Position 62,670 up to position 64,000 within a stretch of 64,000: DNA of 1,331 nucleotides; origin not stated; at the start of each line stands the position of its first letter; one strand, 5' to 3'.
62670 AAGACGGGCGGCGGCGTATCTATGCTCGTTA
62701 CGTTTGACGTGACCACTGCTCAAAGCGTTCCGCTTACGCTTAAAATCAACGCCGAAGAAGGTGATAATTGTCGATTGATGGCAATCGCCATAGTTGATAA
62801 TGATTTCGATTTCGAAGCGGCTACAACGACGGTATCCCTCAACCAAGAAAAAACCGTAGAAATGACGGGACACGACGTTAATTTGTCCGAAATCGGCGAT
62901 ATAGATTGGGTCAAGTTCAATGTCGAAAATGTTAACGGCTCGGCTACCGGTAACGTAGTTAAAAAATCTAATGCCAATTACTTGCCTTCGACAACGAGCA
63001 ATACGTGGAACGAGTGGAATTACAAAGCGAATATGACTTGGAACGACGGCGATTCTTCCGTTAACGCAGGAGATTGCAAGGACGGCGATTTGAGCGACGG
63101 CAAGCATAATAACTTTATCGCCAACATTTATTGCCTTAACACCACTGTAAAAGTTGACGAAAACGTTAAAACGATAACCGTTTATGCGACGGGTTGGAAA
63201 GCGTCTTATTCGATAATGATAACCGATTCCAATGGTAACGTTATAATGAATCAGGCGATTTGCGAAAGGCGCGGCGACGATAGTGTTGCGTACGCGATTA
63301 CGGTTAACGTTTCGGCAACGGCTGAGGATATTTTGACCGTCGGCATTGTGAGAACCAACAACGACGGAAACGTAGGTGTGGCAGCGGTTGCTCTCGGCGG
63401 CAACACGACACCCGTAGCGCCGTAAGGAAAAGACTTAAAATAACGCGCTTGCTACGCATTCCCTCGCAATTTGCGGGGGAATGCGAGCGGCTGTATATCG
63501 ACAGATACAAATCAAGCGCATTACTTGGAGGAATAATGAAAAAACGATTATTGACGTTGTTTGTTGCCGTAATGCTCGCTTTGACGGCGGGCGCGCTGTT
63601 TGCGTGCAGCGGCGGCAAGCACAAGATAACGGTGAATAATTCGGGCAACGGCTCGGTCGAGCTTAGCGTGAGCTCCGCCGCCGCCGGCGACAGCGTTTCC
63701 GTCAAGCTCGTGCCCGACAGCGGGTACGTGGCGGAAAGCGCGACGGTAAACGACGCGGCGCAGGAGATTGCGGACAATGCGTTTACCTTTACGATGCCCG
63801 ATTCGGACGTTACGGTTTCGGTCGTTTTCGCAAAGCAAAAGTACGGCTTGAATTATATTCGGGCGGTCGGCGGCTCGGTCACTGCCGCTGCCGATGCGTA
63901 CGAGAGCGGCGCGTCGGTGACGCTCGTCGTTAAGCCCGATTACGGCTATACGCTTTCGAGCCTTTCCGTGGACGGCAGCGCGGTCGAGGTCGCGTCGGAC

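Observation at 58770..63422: Uncharacterized ~190-aa beta-rich domain repeated five times across two adjacent genes (candidate new carbohydrate-binding module)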

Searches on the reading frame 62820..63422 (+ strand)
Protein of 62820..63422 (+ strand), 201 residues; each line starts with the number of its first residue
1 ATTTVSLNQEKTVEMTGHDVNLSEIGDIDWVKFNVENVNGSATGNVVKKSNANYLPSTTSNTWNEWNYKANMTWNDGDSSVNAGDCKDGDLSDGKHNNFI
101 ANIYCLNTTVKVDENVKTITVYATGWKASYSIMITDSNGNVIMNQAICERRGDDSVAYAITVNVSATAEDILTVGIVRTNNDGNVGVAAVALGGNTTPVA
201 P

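Call 6: search_protein_families(library=pfam, proteins=[window:62820-63422:+], max_evalue=10)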
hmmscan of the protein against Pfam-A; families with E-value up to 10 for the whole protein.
seq(201 aa): 4 families
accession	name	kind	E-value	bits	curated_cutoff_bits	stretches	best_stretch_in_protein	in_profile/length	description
PF23560.1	GBD_Hemicentin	-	0.0044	17.3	27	1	108-143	18-51/100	Hemicentin galactose-binding domain-like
PF18560.7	Lectin_like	-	0.0054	17.4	27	1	91-141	13-59/156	Lectin like domain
PF07362.18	CcdA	-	0.11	13.4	22.4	0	157-173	16-32/71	Post-segregation antitoxin CcdA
PF22358.2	MfA4_C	-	0.6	10.3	27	1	96-162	32-98/137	Minor fimbrium tip subunit MfA4, C-terminal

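Call 24: find_homologous_proteins(query=A1, max_evalue=0.001)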
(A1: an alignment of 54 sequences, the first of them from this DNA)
Query A1 (54 sequences) (188 aa, profile of the alignment): 1 proteins with E <= 0.001 among 3050 candidates.
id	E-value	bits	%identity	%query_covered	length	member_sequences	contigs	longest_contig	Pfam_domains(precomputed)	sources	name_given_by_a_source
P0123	4.1e-22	97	49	60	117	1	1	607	-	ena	-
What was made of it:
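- Tried and rejected: With the 54-copy alignment it found only 1 (call 24).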

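Call 25: predict_structure(alignment_id=A1)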
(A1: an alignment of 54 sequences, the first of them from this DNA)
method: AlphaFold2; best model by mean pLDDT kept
length: 188 residues; sequences in the alignment: 54
mean_pLDDT: 95.0   pTM: 0.92
mean pLDDT of the five models: 95.0, 94.5, 94.1, 94.0, 92.5
residues with pLDDT >= 90: 165; 70-90: 23; 50-70: 0; < 50: 0
segments of 3 or more residues with pLDDT < 50: none
pLDDT, mean of each block of 10 residues (from residue 1): 92 97 96 90 94 87 96 94 87 97 98 98 98 98 95 98 98 97 98
secondary structure, 60 per line:
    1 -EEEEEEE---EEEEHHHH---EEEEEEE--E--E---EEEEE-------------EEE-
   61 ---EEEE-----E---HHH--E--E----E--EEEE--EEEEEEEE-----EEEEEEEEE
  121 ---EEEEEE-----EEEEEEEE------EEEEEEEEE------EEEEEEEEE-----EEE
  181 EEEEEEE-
elements in order: E2-8 E12-15 H16-19 E23-29 E39-43 E57-59 E64-67 E93-96 E99-106 E112-120 E124-129 E135-142 E149-157 E164-172 E178-187
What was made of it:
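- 62841..63401 (+): Copy B3, a DW-type copy with VYATGW. This copy was modelled. The AF2 model has pLDDT 95 and pTM 0.92 (call 25).
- On Big_2 / bacterial Ig-like domains: The copies are 170-195 aa jelly-rolls (call 25).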

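Call 28: fold_search(model_id=the predicted structure, library=pdb)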
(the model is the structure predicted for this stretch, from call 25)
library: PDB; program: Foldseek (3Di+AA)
matches with E <= 10: 1783; with E <= 0.001: 12
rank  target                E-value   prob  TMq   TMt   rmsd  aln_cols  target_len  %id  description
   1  5w6h_A                1.9e-04  1.00  0.34  0.12   6.1       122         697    9  Crystal structure of Bacteriophage CBA120 tailspike protein 4 enzymatically active domain (TSP4dN, orf213) (released 2018-10-24)
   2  1uy1                  4.6e-04  1.00  0.39  0.51   5.9       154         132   11  Binding sub-site dissection of a family 6 carbohydrate-binding module by X-ray crystallography and isothermal titration  (released 2004-06-18)
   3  8x8h_A                4.8e-04  0.99  0.32  0.40  11.3       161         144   10  A carbohydrate binding domain of a putative pectate lyase (released 2024-12-04)
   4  1uy2_A                5.1e-04  1.00  0.35  0.46   3.9       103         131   14  Binding sub-site dissection of a family 6 carbohydrate-binding module by X-ray crystallography and isothermal titratio (released 2004-06-18)
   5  8iqe_C                5.4e-04  1.00  0.31  0.13   5.6       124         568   14  Crystal structure of tetrameric K2-2 TSP (released 2024-02-21)
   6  8xmz_A                7.0e-04  1.00  0.39  0.50   3.6       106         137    8  Crystal structure of a novel porphyran-binding carbohydrate binding module (released 2024-01-17)
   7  1o8p                  7.0e-04  1.00  0.35  0.46   4.1       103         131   14  Unbound structure of CsCBM6-3 from Clostridium stercorarium (released 2003-03-13)
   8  2w3j                  7.0e-04  1.00  0.33  0.41   7.7       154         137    9  Structure of a family 35 carbohydrate binding module from an environmental isolate (released 2009-01-20)
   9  3c7e                  7.0e-04  0.99  0.37  0.17  12.5       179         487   17  Crystal structure of a glycoside hydrolase family 43 arabinoxylan arabinofuranohydrolase from Bacillus subtilis. (released 2008-11-18)
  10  8j3x_A                8.3e-04  1.00  0.36  0.19   3.9       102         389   13  Crystal structure of CBM6E from Saccharophagus degradans (released 2024-04-24)
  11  9vql_A                9.2e-04  1.00  0.32  0.09   4.9       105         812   11  Cryo-EM structure of the dimeric Elapor1 mutant (released 2025-07-23)
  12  1k42_MODEL_1_A        9.7e-04  0.99  0.34  0.37  11.2       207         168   12  The Solution Structure of the CBM4-2 Carbohydrate Binding Module from a Thermostable Rhodothermus marinus Xyla (released 2002-05-29)
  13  8j3y_A                1.0e-03  1.00  0.35  0.19   4.2       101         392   12  Crystal structure of CBM6E E168Q in complex with oligosaccharides (released 2024-04-24)
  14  4w8j                  1.1e-03  1.00  0.32  0.07   4.7       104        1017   14  Structure of the full-length insecticidal protein Cry1Ac reveals intriguing details of toxin packaging into in vivo form (released 2014-09-17)
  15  7qx5                  1.1e-03  0.99  0.31  0.12   5.9       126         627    6  mosquitocidal Cry11Aa-Y449F determined at pH 7 from naturally-occurring nanocrystals by Serial femtosecond crystallograp (released 2022-07-27)
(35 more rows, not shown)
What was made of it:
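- Foldseek top hits include CBM6 entries 1uy1, 1uy2 and 1o8p (call 28).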

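Call 31: search_protein_representatives(alignment_id=A1)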
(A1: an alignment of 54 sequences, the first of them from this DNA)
Query: 54 sequences, 178 profile positions. Proteins with E-value up to 0.001 (for the whole library): 1413; up to 1e-10: 415; up to 1e-30: 92. The best 150 are listed.
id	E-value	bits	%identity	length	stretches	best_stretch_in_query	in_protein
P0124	3.4e-171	581.1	-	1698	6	12-178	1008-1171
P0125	6.7e-164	557.3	-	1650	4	3-178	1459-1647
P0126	1.2e-158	540.2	-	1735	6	2-178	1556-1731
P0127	1.3e-156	533.6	-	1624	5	2-176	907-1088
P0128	4.8e-154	525.2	-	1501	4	3-177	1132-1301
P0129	7.2e-147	501.8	-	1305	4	2-178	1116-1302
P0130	2.6e-144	493.5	-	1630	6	4-177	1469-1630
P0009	1.5e-134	461.7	-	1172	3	2-178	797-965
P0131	4.0e-132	453.8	-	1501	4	3-178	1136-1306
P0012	1.6e-131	451.8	-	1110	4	2-178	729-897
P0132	1.5e-130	448.6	-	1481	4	3-178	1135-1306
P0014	6.5e-127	436.8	-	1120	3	2-178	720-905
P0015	4.1e-126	434.2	-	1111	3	2-178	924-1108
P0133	1.3e-122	422.8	-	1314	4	2-177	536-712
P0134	3.7e-121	418.1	-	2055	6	7-177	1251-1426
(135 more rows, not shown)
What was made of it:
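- Tried and rejected: The word index misses this diverged family, and the exhaustive HMMER search (call 31) was needed.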

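Call 34: search_protein_families(library=pfam, alignment_id=A2, max_evalue=0.001)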
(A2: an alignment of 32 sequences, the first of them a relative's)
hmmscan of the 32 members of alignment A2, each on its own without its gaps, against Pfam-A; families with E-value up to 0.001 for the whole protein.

A. member 1, P0160 (1497 aa): 3 families
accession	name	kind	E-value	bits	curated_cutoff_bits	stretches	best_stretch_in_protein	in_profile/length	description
PF01055.32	Glyco_hydro_31_2nd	-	8.9e-33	114.4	23.5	2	318-504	136-328/328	Glycosyl hydrolases family 31 TIM-barrel domain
PF21365.3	Glyco_hydro_31_3rd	-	3.6e-16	59.8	24.4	1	512-600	1-86/87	Glycosyl hydrolase family 31 C-terminal domain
PF17137.9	DUF5110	-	1.8e-14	53.9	27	1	618-692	2-69/71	Domain of unknown function (DUF5110)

B. families by the number of members that match (of 32 scanned): 40 families (the first 25 are shown)
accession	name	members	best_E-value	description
PF01055.32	Glyco_hydro_31_2nd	21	1.5e-44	Glycosyl hydrolases family 31 TIM-barrel domain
PF17137.9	DUF5110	21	8.8e-18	Domain of unknown function (DUF5110)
PF21365.3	Glyco_hydro_31_3rd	20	3.9e-19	Glycosyl hydrolase family 31 C-terminal domain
PF07691.17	PA14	12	1e-27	PA14 domain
PF00404.24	Dockerin_1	5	1.2e-09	Dockerin type I domain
PF00041.27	fn3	3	1.5e-28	Fibronectin type III domain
PF07554.19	FIVAR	3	7.3e-21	FIVAR domain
PF00754.31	F5_F8_type_C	2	6e-41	F5/8 type C domain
PF22633.2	F5_F8_type_C_2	2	4.5e-37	NedA-like, galactose-binding domain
PF09479.16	Flg_new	2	4.5e-22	Listeria-Bacteroides repeat domain (List_Bact_rpt)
PF18998.6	Flg_new_2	2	5.5e-19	Divergent InlB B-repeat domain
PF07971.18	Glyco_hydro_92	1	8.3e-125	Glycosyl hydrolase family 92 catalytic domain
PF07995.17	GSDH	1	4.4e-58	Glucose / Sorbosone dehydrogenase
PF17678.7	Glyco_hydro_92N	1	9.3e-44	Glycosyl hydrolase family 92 N-terminal domain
PF18911.6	PKD_4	1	4.8e-36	PKD domain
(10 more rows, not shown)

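Call 35: search_solved_structures(query=A1, max_evalue=10)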
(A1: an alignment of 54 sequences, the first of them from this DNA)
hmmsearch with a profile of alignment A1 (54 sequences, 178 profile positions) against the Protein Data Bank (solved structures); distinct sequences matched with E-value up to 10: 3.
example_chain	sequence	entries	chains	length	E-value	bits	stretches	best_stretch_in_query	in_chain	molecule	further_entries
4fmv_A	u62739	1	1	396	0.049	17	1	41-168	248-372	Glucuronoarabinoxylan endo-1,4-beta-xylanase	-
7p4l_A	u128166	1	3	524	0.15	15.4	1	73-121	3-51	Fusexin1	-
2l8a_A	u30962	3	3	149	0.24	14.7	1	6-107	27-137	Endoglucanase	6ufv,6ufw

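Call 57: search_protein_families(library=pfam, alignment_id=A4, max_evalue=0.001)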
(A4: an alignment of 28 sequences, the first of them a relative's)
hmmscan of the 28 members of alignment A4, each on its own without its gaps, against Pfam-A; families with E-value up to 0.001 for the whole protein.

A. member 1, P0168 (2174 aa): 4 families
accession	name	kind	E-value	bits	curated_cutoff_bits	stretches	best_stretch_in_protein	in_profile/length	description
PF07971.18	Glyco_hydro_92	-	1.2e-128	430.5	24.6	1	764-1221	1-464/464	Glycosyl hydrolase family 92 catalytic domain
PF18998.6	Flg_new_2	-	2.7e-49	165.5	23.6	3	1750-1819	3-71/73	Divergent InlB B-repeat domain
PF09479.16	Flg_new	-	8.9e-46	154.3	27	2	1420-1485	1-65/65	Listeria-Bacteroides repeat domain (List_Bact_rpt)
PF17678.7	Glyco_hydro_92N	-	5e-42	144.8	34.5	1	525-758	1-236/236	Glycosyl hydrolase family 92 N-terminal domain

B. families by the number of members that match (of 28 scanned): 59 families (the first 25 are shown)
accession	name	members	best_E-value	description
PF17963.7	Big_9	7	1.2e-51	Bacterial Ig domain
PF05345.18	He_PIG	5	1.2e-228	Putative Ig domain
PF00041.27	fn3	5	2.9e-13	Fibronectin type III domain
PF17892.7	Cadherin_5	4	2.7e-36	Cadherin-like domain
PF00657.28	Lipase_GDSL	4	1.2e-13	GDSL-like Lipase/Acylhydrolase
PF06439.18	3keto-disac_hyd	4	2.9e-09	3-keto-disaccharide hydrolase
PF07679.22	I-set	3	5.3e-18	Immunoglobulin I-set domain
PF13472.12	Lipase_GDSL_2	3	1.7e-17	GDSL-like Lipase/Acylhydrolase family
PF07971.18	Glyco_hydro_92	2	1.2e-128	Glycosyl hydrolase family 92 catalytic domain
PF18911.6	PKD_4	2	5.5e-106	PKD domain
PF00801.26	PKD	2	3.1e-72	PKD domain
PF24908.1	Ig_SIBA-E_2nd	2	1.1e-64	Integrin beta-like protein A-E, second Ig-like domain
PF00884.28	Sulfatase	2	3.8e-62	Sulfatase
PF18998.6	Flg_new_2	2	2.7e-49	Divergent InlB B-repeat domain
PF09479.16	Flg_new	2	8.9e-46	Listeria-Bacteroides repeat domain (List_Bact_rpt)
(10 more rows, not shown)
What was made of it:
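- On Carbohydrate-binding module (CAZy definition): Elsewhere it is fused to GH31, GH92, an MGH1-like/trehalase-like GH, sulfatase and GDSL esterases (calls 34, 57).
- Fusion partners typical of CBMs: GH31 (21 of 32 sampled), PA14, dockerin (5), GH92, an MGH1-like/trehalase-like GH, sulfatase, GDSL esterases, 3-keto-disaccharide hydrolase and SLH (calls 34, 57). The domain is repeatedly fused to unrelated glycan-active catalytic domains and to dockerins: GH31, GH92, sulfatase and esterases (calls 34, 57). A few family members also carry SLH domains (call 57). Other members have their own dockerin or SLH anchors in addition to this domain (calls 34, 57).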

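Call 74: search_solved_structures(query=A5, max_evalue=10)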
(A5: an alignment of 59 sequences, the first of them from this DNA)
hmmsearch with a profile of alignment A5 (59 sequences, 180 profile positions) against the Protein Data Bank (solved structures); distinct sequences matched with E-value up to 10: 7.
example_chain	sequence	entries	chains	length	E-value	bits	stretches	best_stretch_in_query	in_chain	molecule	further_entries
9n2z_A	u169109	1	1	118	0.096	16.2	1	67-162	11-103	LM2363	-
1v8h_A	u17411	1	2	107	0.42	14.1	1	115-171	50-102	sulfur oxidation protein SoxZ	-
4uwq_C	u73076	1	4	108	0.42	14.1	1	115-171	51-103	SOXZ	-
9dry_F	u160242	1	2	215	0.44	14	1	82-125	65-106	2F1 Fab light chain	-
9vgj_A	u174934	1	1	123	0.55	13.7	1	83-179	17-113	AlBeta86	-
2vtu_J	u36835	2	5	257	1.3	12.6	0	127-172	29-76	MS2 COAT PROTEIN | COAT PROTEIN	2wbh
2l8a_A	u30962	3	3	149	1.5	12.3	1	6-105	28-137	Endoglucanase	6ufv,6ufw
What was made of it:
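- On CBM6 / CBM35 / CBM36: No CBM6, CBM35 or CBM36 chain at E below 10 with two family profiles (calls 35, 74).
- Two family profiles find nothing below E 0.05 among 177,635 PDB sequences (calls 35, 74).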

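Call 75: search_protein_families(library=pfam, alignment_id=A5, max_evalue=0.1)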
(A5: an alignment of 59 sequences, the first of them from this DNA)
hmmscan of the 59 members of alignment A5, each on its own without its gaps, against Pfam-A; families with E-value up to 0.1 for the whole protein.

A. member 1, seq(188 aa): 2 families
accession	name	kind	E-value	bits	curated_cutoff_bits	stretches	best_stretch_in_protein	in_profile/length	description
PF23560.1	GBD_Hemicentin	-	0.0042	17.4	27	1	102-137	18-51/100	Hemicentin galactose-binding domain-like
PF18560.7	Lectin_like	-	0.0044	17.7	27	1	85-135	13-59/156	Lectin like domain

B. families by the number of members that match (of 59 scanned): 24 families
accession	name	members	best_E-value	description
PF23560.1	GBD_Hemicentin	2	0.0042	Hemicentin galactose-binding domain-like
PF13313.11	DUF4082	1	2.9e-06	Domain of unknown function (DUF4082)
PF14683.12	CBM-like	1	0.001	Polysaccharide lyase family 4, domain III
PF20622.4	Big_15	1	0.0014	Bacterial Ig domain (Big_16)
PF18560.7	Lectin_like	1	0.0044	Lectin like domain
PF25391.1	WD40_Gbeta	1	0.0065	G protein beta WD-40 repeat protein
PF20620.4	DUF6805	1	0.0089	Family of unknown function (DUF6805)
PF20495.3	DUF6727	1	0.01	Family of unknown function (DUF6727)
PF20937.3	FHBP_N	1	0.014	Factor H binding protein, N-terminal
PF14016.12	DUF4232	1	0.022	Domain of unknown function (DUF4232)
PF23623.1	GBD_IRG7_N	1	0.024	IRG7 N-terminal galactose binding domain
PF16411.10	SusF_SusE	1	0.026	Outer membrane protein SusF_SusE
PF18747.7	HMUD2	1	0.027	5-hmdU DNA kinase 2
PF24745.1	DUF7693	1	0.031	Domain of unknown function (DUF7693)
PF14186.12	Aida_C2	1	0.031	Axin interactor dorsalisation-associated protein, C-terminal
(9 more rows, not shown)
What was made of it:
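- One of 59 diverse family members matched Pfam DUF4082 at E 2.9e-6 (call 75).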

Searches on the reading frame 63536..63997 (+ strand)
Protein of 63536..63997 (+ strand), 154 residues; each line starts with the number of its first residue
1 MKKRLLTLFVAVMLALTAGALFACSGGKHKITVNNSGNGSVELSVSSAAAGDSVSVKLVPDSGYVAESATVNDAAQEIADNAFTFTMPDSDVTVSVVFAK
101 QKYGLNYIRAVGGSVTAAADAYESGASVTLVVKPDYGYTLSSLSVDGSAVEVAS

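Call 67: search_protein_families(library=pfam, proteins=[window:63536-63997:+], max_evalue=0.001)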
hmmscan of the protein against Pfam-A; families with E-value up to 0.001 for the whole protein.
window:63536-63997:+ (154 aa): 1 family
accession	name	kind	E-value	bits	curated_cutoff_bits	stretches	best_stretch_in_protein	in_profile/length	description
PF18998.6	Flg_new_2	-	5.9e-19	68.3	23.6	2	30-101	2-72/73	Divergent InlB B-repeat domain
